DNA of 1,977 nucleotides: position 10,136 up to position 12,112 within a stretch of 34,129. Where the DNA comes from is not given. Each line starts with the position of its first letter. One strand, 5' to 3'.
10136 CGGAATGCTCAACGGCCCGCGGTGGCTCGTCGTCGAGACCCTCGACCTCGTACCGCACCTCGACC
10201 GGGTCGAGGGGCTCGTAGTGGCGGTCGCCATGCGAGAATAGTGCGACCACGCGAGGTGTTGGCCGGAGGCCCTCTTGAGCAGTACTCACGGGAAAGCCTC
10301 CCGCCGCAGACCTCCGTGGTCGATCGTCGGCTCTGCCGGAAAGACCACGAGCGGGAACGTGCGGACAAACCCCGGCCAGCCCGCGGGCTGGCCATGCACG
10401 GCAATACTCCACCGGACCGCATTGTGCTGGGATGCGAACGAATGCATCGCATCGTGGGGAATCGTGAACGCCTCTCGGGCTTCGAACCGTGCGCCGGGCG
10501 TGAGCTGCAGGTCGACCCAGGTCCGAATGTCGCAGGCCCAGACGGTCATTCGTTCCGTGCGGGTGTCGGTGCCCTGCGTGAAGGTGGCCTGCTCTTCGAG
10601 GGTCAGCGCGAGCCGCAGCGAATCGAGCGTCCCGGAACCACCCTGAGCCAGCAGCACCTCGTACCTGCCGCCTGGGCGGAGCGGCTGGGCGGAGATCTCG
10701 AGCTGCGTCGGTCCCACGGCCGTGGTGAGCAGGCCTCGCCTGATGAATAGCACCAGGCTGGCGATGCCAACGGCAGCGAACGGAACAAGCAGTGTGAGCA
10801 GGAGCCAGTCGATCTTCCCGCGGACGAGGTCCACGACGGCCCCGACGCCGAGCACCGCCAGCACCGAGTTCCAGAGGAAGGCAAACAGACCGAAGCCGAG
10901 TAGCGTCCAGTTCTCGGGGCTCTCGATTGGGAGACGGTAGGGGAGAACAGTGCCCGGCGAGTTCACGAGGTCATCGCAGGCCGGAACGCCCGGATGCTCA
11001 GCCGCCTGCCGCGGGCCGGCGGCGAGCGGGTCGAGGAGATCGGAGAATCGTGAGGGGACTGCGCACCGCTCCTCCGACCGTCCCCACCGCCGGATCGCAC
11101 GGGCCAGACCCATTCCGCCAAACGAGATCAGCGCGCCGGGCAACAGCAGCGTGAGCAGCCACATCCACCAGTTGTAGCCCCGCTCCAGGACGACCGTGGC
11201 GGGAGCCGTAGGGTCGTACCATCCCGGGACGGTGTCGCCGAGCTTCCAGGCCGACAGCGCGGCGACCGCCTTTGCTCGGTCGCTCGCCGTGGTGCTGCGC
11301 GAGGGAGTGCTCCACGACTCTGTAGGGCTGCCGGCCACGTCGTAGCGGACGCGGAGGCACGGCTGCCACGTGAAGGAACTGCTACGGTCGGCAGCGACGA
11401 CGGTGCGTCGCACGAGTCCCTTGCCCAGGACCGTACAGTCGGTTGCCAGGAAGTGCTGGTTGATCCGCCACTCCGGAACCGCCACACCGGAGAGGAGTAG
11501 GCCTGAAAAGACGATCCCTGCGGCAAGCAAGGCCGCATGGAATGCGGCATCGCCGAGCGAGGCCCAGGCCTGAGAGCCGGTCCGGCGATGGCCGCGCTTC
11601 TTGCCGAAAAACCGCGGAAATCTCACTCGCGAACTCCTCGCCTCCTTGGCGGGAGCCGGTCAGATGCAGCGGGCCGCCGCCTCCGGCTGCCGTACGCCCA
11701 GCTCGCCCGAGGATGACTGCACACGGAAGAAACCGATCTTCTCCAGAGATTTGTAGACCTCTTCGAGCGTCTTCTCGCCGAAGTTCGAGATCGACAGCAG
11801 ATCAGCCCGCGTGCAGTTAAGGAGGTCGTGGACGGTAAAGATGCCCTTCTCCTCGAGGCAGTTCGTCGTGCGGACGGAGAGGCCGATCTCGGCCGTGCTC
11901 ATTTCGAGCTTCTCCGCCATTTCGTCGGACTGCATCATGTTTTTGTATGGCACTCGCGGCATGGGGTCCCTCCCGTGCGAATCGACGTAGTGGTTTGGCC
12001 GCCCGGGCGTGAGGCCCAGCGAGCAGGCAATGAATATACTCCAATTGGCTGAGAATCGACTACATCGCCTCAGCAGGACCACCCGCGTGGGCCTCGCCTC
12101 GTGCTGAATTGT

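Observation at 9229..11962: Tightly coupled four-gene cassette: alpha-CTD, DUF3592-like 4-TM protein, paralogous beta-domain protein and mini P-loop NTPase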

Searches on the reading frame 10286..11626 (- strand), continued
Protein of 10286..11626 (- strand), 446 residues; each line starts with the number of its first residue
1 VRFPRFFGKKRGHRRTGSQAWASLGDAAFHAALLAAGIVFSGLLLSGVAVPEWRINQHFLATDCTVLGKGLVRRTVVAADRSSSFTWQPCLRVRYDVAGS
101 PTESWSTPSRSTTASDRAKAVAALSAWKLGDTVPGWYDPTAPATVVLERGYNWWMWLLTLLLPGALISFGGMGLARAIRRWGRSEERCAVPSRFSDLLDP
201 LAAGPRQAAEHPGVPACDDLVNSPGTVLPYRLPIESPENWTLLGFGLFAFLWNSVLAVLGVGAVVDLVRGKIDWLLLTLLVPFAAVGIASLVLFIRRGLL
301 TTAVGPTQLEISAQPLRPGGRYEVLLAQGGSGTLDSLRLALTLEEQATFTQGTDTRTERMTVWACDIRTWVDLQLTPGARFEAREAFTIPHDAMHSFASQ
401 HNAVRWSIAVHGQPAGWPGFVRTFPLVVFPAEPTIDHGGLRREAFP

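Call 62: find_encoding_contigs(protein=P0440, flank=6000, max_places=2)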
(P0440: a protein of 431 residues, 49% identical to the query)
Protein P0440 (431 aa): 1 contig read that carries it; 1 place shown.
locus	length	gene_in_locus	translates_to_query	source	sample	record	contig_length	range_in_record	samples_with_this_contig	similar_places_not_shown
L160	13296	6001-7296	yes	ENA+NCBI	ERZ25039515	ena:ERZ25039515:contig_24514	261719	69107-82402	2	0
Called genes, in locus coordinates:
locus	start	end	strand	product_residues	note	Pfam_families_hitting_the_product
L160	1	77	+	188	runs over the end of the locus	PF00106:adh_short, PF08659:KR, PF13561:adh_short_C2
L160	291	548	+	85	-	PF14573:PP-binding_2 (weak), PF23297:ACP_SdgA_C (weak), PF00550:PP-binding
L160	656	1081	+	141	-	PF00109:ketoacyl-synt (weak)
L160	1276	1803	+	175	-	PF02801:Ketoacyl-synt_C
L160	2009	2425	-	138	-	PF01243:PNPOx_N, PF12766:Pyridox_oxase_2 (weak), PF12900:Pyridox_ox_2 (weak), PF16242:Pyrid_ox_like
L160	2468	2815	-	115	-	-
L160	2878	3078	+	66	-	-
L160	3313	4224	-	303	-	PF13361:UvrD_C, PF13538:UvrD_C_2 (weak)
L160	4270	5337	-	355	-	PF00580:UvrD-helicase, PF13245:AAA_19, PF13604:AAA_30 (faint), PF13361:UvrD_C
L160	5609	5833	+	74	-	PF03118:RNA_pol_A_CTD, PF14520:HHH_5 (weak)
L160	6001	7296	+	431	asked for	PF12158:DUF3592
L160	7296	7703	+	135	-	-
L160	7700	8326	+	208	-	-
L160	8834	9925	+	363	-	-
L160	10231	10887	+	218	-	PF01926:MMR_HSR1, PF02421:FeoB_N (weak)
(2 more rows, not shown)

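Call 63: find_encoding_contigs(protein=P0453, flank=6000, max_places=2)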
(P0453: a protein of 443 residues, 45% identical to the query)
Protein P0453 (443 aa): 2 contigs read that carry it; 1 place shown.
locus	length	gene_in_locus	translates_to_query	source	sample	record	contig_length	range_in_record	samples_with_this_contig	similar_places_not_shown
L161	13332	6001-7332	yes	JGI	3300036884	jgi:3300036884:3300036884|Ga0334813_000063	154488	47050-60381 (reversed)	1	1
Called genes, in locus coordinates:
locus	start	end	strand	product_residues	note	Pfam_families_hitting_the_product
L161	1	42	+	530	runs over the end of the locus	PF01266:DAO (faint), PF07992:Pyr_redox_2, PF13738:Pyr_redox_3, PF00070:Pyr_redox, PF02852:Pyr_redox_dim, PF00581:Rhodanese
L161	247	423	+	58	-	-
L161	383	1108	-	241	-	PF02661:Fic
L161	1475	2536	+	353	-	PF11949:DUF3466 (weak)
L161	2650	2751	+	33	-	-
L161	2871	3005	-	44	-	-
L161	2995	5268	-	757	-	PF00580:UvrD-helicase, PF01443:Viral_helicase1 (faint), PF13245:AAA_19, PF13361:UvrD_C, PF13538:UvrD_C_2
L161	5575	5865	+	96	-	PF03118:RNA_pol_A_CTD, PF14520:HHH_5 (weak)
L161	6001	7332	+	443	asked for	PF12158:DUF3592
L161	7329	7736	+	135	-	-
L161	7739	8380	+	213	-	-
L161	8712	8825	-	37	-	-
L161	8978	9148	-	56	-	-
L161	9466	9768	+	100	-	-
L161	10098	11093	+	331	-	PF01926:MMR_HSR1, PF02421:FeoB_N (weak), PF02824:TGS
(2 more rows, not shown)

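Call 67: find_encoding_contigs(protein=P0299, flank=5000, max_places=3)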
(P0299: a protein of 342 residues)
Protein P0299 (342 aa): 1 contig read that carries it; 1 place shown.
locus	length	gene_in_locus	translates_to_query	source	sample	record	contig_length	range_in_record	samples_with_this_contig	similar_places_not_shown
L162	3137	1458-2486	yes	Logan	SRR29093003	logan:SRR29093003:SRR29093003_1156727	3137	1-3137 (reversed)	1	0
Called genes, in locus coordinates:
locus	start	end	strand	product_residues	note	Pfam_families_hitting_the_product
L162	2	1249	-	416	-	?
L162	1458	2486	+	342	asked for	-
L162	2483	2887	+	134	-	-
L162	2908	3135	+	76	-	?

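Call 68: find_encoding_contigs(protein=P0387, flank=6000, max_places=3)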
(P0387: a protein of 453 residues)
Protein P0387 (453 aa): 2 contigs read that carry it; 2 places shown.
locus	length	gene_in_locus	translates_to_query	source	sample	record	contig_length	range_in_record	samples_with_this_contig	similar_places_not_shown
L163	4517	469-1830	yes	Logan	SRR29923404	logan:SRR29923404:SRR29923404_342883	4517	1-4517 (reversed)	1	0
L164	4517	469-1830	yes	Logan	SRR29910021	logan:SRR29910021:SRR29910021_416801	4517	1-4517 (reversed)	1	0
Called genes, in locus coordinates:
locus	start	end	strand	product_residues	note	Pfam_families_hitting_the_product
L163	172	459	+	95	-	PF03118:RNA_pol_A_CTD, PF14520:HHH_5 (weak)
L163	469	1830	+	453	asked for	PF12158:DUF3592 (weak)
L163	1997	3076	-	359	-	-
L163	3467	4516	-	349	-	?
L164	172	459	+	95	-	PF03118:RNA_pol_A_CTD, PF14520:HHH_5 (weak)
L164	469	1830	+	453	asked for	PF12158:DUF3592 (weak)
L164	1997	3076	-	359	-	-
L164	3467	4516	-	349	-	?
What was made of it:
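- L163 keeps alpha-CTD and g2 only 9 nt apart: call 68.
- Tried and rejected: L163 suggested it (call 68).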

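Call 69: find_encoding_contigs(protein=P0377, flank=6000, max_places=3)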
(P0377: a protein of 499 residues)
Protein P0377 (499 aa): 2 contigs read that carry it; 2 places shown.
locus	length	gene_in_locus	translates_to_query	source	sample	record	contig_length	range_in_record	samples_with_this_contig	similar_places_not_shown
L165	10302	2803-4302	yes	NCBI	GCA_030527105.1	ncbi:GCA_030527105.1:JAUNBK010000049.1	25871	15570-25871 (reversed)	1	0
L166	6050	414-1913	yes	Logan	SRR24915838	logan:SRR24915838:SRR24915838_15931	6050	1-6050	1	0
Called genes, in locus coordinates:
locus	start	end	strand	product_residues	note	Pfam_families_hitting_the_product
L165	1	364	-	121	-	PF07498:Rho_N (weak)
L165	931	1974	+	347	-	PF00480:ROK, PF01869:BcrAD_BadFG, PF00480:ROK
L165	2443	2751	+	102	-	PF03118:RNA_pol_A_CTD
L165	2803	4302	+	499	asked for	-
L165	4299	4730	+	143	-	-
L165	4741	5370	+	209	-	PF13479:AAA_24 (faint)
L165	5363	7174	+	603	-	PF02384:N6_Mtase, PF01170:UPF0020 (weak), PF05175:MTS (weak), PF07669:Eco57I, PF12950:TaqI_C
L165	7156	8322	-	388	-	PF00696:AA_kinase, PF01472:PUA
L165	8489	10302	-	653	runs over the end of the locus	PF02922:CBM_48, PF00128:Alpha-amylase, PF02806:Alpha-amylase_C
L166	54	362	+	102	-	PF03118:RNA_pol_A_CTD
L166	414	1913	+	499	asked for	-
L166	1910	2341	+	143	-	-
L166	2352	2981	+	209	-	PF13479:AAA_24 (faint)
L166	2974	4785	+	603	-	PF02384:N6_Mtase, PF01170:UPF0020 (weak), PF05175:MTS (weak), PF07669:Eco57I, PF12950:TaqI_C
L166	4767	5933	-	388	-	PF00696:AA_kinase, PF01472:PUA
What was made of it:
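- In L165/L166 a type IIG-like N6-methyltransferase/Eco57I gene overlaps the end of g4 (call 69).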

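Call 71: find_encoding_contigs(protein=P0376, flank=6000, max_places=4)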
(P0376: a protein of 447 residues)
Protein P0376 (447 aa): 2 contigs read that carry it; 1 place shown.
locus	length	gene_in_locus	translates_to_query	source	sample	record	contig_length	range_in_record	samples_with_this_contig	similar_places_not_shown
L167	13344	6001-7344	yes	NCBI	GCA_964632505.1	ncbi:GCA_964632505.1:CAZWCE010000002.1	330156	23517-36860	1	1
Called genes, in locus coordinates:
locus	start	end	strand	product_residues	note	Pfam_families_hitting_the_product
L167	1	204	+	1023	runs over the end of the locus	PF00754:F5_F8_type_C, PF26549:Tricorn_N (faint), PF18582:HZS_alpha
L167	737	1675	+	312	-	PF07963:N_methyl, PF07596:SBP_bac_10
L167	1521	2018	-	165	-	-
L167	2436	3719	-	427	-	PF01943:Polysacc_synt, PF13440:Polysacc_synt_3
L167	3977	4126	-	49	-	-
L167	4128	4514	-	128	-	-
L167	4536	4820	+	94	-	-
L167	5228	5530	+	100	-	PF03118:RNA_pol_A_CTD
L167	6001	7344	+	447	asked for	PF12158:DUF3592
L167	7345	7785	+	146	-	-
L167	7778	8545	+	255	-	-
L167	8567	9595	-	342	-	PF01592:NifU_N, PF04324:Fer2_BFD, PF01106:NifU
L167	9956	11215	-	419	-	PF13506:Glyco_transf_21, PF13641:Glyco_tranf_2_3, PF00535:Glycos_transf_2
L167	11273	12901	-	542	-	PF13489:Methyltransf_23, PF02353:CMAS, PF02390:Methyltransf_4 (weak), PF13649:Methyltransf_25, PF13847:Methyltransf_31, PF08241:Methyltransf_11, PF08242:Methyltransf_12, PF10119:MethyTransf_Reg, +1 more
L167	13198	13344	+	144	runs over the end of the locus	PF01325:Fe_dep_repress, PF01022:HTH_5 (weak), PF02742:Fe_dep_repr_C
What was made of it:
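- The gaps are 9, 51 and 470 nt (calls 68, 69, 71). uvrD and polX are both absent from the most divergent loci that still carry the cassette (calls 69, 71).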

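Call 80: search_protein_families(library=pfam, alignment_id=A5, max_evalue=1)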
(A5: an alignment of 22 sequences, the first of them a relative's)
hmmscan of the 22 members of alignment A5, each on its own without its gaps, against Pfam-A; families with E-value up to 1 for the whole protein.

A. member 1, P0244 (446 aa): 1 family
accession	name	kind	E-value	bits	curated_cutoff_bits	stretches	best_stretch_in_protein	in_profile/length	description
PF12158.14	DUF3592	-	2.5e-14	54.1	25.3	1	71-148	11-83/84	Domain of unknown function (DUF3592)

B. families by the number of members that match (of 22 scanned): 25 families
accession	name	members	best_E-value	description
PF12158.14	DUF3592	17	2.5e-14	Domain of unknown function (DUF3592)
PF07332.16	Phage_holin_3_6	2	0.0022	Putative Actinobacterial Holin-X, holin superfamily III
PF02752.27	Arrestin_C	2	0.027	Arrestin (or S-antigen), C-terminal domain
PF03023.19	MurJ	1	0.0022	Lipid II flippase MurJ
PF00339.34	Arrestin_N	1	0.012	Arrestin (or S-antigen), N-terminal domain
PF03185.20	CaKB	1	0.021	Calcium-activated potassium channel, beta subunit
PF13567.11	DUF4131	1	0.021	Domain of unknown function (DUF4131)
PF11188.13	DUF2975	1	0.024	Protein of unknown function (DUF2975)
PF04999.18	FtsL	1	0.027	Cell division protein FtsL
PF19297.4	QcrA_N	1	0.029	QcrA subunit N-terminal region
PF14163.11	SieB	1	0.063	Super-infection exclusion protein B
PF14110.11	DUF4282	1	0.065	Domain of unknown function (DUF4282)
PF23933.1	DUF7269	1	0.068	Family of unknown function (DUF7269)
PF09534.15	Trp_oprn_chp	1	0.071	Tryptophan-associated transmembrane protein (Trp_oprn_chp)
PF00394.28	Cu-oxidase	1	0.12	Multicopper oxidase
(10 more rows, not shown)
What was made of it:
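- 10337..10714 (-): g2 residues 305-430: cytoplasmic single arrestin-fold lobe (hemi-arrestin). Weak Arrestin_C or Arrestin_N Pfam hits occur in 3 of 22 divergent members (call 80).
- On DUF3592 (PF12158): 17 of 22 divergent members also match (call 80).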

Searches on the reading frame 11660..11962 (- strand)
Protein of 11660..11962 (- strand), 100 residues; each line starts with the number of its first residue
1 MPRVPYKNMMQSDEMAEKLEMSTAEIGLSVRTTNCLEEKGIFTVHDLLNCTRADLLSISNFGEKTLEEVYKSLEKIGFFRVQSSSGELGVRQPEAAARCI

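Call 4: search_protein_families(library=pfam, proteins=[window:11660-11962:-], max_evalue=1)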
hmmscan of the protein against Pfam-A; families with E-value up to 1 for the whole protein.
window:11660-11962:- (100 aa): 4 families
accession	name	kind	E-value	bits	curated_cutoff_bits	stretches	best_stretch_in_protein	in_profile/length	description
PF03118.21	RNA_pol_A_CTD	-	1.6e-19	69.9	23.8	1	12-74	4-66/67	Bacterial RNA polymerase, alpha chain C terminal domain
PF14520.12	HHH_5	-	2.9e-05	24.9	27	1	37-75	19-57/57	Helix-hairpin-helix domain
PF22993.4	SAM_EPH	-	0.0059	16.7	27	1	34-58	21-45/60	Ephrin receptor 1 SAM domain-like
PF21999.2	IMS_HHH_1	-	0.093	13.6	27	1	32-72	10-48/53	DNA polymerase-iota, thumb domain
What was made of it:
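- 11660..11962 (-): g1: free-standing RNA polymerase alpha C-terminal domain protein (100 aa), with no alpha N-terminal domain. Pfam RNA_pol_A_CTD 1.6e-19, 69.9 bits against a cutoff of 23.8 (call 4).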

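Call 5: search_protein_families(library=ncbifam, proteins=[window:11660-11962:-], max_evalue=1)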
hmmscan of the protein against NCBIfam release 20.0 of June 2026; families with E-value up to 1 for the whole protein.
window:11660-11962:- (100 aa): 15 families
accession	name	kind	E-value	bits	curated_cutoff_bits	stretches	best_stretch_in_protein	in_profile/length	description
TIGR02027.1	rpoA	equivalog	4.3e-17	62.3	227.8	1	9-77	224-292/298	DNA-directed RNA polymerase subunit alpha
NF003519.0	PRK05182.2-5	equivalog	8.4e-17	61.1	277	1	10-79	244-313/320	DNA-directed RNA polymerase subunit alpha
NF003514.0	PRK05182.1-4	equivalog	4.9e-15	55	434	1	11-83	239-311/338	DNA-directed RNA polymerase subunit alpha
NF003516.0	PRK05182.2-2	equivalog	2.2e-14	53.4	353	1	10-78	236-305/315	DNA-directed RNA polymerase subunit alpha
NF003513.0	PRK05182.1-2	equivalog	2.5e-14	52.9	302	1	10-77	245-312/338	DNA-directed RNA polymerase subunit alpha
NF003515.0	PRK05182.2-1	equivalog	2.8e-14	53.1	406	1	13-78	243-308/314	DNA-directed RNA polymerase subunit alpha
NF003517.0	PRK05182.2-3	equivalog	1e-12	47.7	356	1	9-78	247-316/344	DNA-directed RNA polymerase subunit alpha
NF003518.0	PRK05182.2-4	equivalog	5.4e-11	42.2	523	1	17-78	245-306/312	DNA-directed RNA polymerase subunit alpha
NF011498.0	PRK14906.1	equivalog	5.4e-07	27.3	1437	1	23-78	1315-1370/1459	DNA-directed RNA polymerase subunit beta'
NF033442.0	BREX_PglW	equivalog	0.00045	18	990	1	13-75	788-852/1391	BREX system serine/threonine kinase PglW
NF005841.0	PRK07758.1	equivalog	0.0042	17.4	115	1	28-77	42-91/95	hypothetical protein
TIGR02238.1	recomb_DMC1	equivalog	0.015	14.5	447.7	1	25-77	6-58/314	meiotic recombinase Dmc1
TIGR00575.1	dnlj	equivalog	0.02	13.3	444.45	1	33-75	446-488/652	NAD-dependent DNA ligase LigA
TIGR02239.1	recomb_RAD51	equivalog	0.11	11.6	478.05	1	25-83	6-64/316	DNA repair protein RAD51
NF003301.0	PRK04301.1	equivalog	0.14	11.3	259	1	27-75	12-60/316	DNA repair and recombination protein RadA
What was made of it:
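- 11660..11962 (-): The rpoA equivalog models fall far below their cutoffs (call 5).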

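Call 6: search_protein_families(library=padloc, proteins=[window:11660-11962:-], max_evalue=1)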
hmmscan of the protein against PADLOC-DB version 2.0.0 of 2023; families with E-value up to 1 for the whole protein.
window:11660-11962:- (100 aa): 1 family
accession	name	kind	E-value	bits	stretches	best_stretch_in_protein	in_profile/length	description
PDLC02512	PglW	-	4.3e-05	19.6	1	12-76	794-860/1403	PglW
